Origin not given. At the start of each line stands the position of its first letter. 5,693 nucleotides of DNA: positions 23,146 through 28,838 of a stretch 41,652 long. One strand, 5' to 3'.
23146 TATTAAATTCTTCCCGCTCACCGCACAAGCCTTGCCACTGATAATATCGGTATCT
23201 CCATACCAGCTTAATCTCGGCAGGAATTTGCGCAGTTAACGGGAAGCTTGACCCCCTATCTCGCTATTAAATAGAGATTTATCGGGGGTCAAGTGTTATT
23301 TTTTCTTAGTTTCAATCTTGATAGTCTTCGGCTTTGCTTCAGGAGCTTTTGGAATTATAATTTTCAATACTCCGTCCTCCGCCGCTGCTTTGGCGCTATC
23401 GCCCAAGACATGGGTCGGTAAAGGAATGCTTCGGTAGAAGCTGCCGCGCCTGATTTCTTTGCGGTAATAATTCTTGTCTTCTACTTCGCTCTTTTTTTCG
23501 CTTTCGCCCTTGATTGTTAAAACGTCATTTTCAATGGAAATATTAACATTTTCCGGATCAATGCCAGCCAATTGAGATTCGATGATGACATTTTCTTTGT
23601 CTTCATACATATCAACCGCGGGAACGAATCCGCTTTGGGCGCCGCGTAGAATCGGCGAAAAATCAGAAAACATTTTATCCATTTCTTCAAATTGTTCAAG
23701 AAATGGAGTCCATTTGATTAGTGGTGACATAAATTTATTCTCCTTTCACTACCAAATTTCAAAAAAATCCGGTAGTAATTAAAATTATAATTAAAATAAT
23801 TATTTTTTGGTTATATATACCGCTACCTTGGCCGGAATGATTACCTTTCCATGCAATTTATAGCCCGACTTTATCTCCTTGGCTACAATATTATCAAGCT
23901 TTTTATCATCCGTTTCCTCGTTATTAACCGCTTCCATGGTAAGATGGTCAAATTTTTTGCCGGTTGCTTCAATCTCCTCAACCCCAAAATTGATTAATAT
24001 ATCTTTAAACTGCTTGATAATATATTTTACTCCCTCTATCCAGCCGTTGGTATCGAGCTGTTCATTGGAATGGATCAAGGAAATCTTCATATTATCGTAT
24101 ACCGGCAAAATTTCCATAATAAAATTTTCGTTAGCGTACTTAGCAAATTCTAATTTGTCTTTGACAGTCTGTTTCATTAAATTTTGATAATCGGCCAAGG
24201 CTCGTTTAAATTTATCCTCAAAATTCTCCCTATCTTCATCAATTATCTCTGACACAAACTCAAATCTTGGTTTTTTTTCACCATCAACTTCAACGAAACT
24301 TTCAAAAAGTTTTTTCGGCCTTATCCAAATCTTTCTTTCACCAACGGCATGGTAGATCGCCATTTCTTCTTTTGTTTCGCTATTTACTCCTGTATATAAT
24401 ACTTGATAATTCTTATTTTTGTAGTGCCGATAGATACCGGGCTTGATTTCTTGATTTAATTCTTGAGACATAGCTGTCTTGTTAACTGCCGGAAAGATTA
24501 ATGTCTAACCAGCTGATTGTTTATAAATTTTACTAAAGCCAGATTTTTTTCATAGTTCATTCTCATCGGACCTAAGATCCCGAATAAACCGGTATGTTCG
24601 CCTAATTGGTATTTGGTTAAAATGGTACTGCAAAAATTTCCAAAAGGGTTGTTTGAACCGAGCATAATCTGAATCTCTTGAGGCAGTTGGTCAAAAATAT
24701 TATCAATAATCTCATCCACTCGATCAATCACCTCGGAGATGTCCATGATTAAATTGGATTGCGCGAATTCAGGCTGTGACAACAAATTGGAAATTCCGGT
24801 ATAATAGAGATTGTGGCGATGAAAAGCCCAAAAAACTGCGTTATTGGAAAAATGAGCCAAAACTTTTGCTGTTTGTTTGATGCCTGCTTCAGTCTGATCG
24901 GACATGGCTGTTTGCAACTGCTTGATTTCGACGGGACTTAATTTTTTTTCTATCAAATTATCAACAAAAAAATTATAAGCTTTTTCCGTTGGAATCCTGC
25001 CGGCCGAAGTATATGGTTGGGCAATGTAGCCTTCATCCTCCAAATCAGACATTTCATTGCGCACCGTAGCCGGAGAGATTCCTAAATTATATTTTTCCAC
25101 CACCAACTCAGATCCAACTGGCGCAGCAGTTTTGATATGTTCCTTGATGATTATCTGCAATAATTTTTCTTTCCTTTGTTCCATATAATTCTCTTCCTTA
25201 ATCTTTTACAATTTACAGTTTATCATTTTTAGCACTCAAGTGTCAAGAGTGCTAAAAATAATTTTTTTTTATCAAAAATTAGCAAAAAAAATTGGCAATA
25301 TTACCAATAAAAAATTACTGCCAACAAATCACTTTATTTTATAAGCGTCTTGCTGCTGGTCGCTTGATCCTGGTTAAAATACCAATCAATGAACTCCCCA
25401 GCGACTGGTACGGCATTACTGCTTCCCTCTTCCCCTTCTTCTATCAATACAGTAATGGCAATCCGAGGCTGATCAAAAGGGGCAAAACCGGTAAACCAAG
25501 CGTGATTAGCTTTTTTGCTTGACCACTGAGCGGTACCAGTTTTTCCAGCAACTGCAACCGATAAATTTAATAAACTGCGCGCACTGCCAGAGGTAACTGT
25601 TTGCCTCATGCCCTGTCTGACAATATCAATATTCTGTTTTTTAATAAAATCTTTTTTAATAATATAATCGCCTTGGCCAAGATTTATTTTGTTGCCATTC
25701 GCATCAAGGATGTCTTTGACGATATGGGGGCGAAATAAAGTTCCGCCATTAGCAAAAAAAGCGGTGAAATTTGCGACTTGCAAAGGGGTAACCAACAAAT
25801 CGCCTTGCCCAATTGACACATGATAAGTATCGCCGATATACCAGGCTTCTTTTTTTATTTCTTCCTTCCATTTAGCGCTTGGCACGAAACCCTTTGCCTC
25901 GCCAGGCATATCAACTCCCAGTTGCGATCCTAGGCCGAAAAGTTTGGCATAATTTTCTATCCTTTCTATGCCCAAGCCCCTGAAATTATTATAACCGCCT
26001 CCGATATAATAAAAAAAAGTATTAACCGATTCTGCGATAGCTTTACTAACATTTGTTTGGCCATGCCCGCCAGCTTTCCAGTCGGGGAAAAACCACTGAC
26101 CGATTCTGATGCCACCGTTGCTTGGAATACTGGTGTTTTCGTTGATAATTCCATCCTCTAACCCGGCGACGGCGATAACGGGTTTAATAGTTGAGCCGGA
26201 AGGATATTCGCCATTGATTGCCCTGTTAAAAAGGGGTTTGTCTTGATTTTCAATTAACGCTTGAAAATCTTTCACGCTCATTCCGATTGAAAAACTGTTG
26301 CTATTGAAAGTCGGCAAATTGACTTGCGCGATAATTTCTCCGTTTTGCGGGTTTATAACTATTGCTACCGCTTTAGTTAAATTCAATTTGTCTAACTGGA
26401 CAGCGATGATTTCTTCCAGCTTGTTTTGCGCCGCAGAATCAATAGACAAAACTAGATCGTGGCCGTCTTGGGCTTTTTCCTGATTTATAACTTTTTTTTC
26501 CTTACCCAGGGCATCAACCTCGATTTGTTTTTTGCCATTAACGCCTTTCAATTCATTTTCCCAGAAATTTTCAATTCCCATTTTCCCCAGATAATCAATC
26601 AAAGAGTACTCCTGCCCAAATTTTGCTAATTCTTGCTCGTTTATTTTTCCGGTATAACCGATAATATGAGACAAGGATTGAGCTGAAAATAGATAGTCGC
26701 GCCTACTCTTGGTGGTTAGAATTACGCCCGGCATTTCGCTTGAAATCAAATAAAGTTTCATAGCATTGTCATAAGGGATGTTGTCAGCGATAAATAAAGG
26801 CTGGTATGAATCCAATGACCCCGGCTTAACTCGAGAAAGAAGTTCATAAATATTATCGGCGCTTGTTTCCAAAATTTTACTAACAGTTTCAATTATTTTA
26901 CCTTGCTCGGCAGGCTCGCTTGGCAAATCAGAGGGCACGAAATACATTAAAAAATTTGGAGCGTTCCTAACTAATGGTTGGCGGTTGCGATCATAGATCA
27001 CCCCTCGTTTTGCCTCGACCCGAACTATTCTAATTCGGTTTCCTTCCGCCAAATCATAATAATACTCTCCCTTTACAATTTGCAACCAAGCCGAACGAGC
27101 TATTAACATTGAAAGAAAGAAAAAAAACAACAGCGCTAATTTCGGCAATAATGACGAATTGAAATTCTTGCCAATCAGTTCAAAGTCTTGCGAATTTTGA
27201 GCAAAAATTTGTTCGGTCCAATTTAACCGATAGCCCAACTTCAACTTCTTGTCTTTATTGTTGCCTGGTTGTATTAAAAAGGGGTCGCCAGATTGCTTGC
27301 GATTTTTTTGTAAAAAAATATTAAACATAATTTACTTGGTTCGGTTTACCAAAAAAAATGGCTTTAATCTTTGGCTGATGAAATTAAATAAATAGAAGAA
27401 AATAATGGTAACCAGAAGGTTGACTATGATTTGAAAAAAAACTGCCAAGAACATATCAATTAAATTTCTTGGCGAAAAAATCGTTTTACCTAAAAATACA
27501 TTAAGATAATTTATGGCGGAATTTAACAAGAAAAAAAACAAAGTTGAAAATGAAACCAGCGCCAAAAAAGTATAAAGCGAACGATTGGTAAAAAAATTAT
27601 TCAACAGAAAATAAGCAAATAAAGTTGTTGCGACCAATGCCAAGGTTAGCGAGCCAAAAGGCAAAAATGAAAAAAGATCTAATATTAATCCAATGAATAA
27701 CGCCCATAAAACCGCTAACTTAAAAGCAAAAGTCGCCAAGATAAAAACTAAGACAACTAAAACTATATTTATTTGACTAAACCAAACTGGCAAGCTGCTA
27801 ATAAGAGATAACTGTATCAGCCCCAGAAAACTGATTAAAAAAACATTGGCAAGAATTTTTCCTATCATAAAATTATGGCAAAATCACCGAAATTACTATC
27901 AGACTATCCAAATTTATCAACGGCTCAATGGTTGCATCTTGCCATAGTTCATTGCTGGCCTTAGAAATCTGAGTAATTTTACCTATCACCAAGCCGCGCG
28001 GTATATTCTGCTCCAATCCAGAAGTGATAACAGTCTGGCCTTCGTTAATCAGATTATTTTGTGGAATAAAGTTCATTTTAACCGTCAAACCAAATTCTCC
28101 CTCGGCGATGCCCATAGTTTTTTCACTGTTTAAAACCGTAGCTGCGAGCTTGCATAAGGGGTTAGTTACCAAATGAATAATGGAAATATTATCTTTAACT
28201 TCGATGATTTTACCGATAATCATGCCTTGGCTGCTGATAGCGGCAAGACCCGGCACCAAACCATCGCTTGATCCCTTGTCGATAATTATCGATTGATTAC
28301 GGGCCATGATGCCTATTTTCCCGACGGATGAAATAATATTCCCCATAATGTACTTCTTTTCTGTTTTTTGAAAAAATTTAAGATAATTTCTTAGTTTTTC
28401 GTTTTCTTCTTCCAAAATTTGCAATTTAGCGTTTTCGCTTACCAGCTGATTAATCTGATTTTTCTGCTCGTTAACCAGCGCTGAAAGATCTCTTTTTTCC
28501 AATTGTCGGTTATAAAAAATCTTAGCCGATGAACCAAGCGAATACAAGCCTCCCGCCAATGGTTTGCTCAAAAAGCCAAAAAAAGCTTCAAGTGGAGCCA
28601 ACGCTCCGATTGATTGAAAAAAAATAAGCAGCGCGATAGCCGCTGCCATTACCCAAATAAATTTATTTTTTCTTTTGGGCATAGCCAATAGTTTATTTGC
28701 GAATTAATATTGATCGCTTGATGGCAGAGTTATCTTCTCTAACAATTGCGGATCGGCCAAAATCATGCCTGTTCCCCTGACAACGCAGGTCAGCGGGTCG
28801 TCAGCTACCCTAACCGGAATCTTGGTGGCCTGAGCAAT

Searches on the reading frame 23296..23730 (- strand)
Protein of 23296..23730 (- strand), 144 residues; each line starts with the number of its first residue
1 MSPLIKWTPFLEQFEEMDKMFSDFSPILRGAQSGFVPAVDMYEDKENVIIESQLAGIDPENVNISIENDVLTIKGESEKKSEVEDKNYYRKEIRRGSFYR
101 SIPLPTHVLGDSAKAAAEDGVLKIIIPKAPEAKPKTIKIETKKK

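Call 30: search_protein_families(library=pfam, proteins=[window:23296-23730:-], max_evalue=0.001)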
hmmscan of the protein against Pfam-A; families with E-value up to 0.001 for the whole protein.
window:23296-23730:- (144 aa): 2 families
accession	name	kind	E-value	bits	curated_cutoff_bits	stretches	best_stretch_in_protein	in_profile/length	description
PF00011.27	HSP20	-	1.3e-19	70.6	20.8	1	41-139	2-101/102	Hsp20/alpha crystallin family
PF17886.7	ArsA_HSP20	-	6.2e-07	29.3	22.5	1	49-124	5-61/63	HSP20-like domain found in ArsA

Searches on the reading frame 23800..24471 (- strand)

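Call 30: search_protein_families(library=pfam, proteins=[window:23800-24471:-], max_evalue=0.001)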
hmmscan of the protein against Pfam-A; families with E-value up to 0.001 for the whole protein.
window:23800-24471:- (223 aa): 2 families
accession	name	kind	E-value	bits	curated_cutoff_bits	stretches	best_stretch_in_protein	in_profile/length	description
PF01025.24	GrpE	-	1.9e-35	122.4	25.8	1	77-218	23-163/165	GrpE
PF07866.17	DUF1653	-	3.2e-20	72.7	23.5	1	12-71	1-61/62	Protein of unknown function (DUF1653)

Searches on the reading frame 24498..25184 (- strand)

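Call 30: search_protein_families(library=pfam, proteins=[window:24498-25184:-], max_evalue=0.001)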
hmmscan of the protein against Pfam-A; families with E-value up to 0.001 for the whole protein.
window:24498-25184:- (228 aa): 2 families
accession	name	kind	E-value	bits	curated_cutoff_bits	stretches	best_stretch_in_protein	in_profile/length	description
PF01628.27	HrcA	-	5.7e-20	72.6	22.2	1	74-213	74-213/215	HrcA protein C terminal domain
PF03444.21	HrcA_DNA-bdg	-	0.00094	19.2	21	0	6-72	7-72/79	Winged helix-turn-helix transcription repressor, HrcA DNA-binding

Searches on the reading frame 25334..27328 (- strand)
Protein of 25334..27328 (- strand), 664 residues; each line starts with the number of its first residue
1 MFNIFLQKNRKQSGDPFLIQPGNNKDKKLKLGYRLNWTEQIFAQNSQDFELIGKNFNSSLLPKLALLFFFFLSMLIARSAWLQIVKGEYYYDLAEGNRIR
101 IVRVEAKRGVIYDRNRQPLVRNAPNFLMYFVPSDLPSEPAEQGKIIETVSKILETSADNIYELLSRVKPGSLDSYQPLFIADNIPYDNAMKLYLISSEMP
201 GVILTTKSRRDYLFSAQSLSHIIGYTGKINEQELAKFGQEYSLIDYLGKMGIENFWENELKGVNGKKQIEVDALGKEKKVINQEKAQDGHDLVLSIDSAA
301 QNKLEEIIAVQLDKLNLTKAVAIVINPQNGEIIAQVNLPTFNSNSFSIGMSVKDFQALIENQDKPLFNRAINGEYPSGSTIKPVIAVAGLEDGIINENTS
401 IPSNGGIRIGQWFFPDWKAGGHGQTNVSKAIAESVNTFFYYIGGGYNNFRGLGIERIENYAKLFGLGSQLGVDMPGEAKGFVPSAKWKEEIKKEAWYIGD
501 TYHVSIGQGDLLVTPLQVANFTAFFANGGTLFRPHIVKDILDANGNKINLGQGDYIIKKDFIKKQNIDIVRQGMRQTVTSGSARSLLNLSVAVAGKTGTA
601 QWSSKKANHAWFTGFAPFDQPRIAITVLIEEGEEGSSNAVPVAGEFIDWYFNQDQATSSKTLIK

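Call 30: search_protein_families(library=pfam, proteins=[window:25334-27328:-], max_evalue=0.001)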
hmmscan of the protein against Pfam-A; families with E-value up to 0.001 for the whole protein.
window:25334-27328:- (664 aa): 2 families
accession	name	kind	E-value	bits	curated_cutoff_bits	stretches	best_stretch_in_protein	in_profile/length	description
PF00905.27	Transpeptidase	-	1.2e-62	212.2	22.1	1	321-647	2-298/299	Penicillin binding protein transpeptidase domain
PF03717.20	PBP_dimer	-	3.3e-39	135.6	24.4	1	104-279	2-177/180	Penicillin-binding Protein dimerisation domain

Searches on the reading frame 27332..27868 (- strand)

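Call 30: search_protein_families(library=pfam, proteins=[window:27332-27868:-], max_evalue=0.001)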
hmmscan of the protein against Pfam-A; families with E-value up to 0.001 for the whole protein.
window:27332-27868:- (178 aa): 1 family
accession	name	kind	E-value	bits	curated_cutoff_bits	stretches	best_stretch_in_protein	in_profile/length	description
PF04093.17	MreD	-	8.9e-05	23.1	24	1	10-153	9-155/158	rod shape-determining protein MreD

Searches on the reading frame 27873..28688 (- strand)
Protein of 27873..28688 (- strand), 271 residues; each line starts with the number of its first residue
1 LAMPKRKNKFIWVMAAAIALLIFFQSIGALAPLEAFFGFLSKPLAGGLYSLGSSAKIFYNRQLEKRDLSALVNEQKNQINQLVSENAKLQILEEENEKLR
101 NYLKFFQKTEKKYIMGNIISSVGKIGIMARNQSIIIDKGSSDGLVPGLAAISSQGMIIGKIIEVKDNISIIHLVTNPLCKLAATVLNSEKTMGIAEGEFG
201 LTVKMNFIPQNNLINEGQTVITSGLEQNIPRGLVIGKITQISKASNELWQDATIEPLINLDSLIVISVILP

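Call 30: search_protein_families(library=pfam, proteins=[window:27873-28688:-], max_evalue=0.001)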
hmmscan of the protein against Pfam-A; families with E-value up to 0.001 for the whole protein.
window:27873-28688:- (271 aa): 1 family
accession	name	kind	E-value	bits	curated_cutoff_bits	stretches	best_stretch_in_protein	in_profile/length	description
PF04085.20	MreC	-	3e-31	108.6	28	1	130-269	9-146/147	Rod shape-determining protein MreC, barrel core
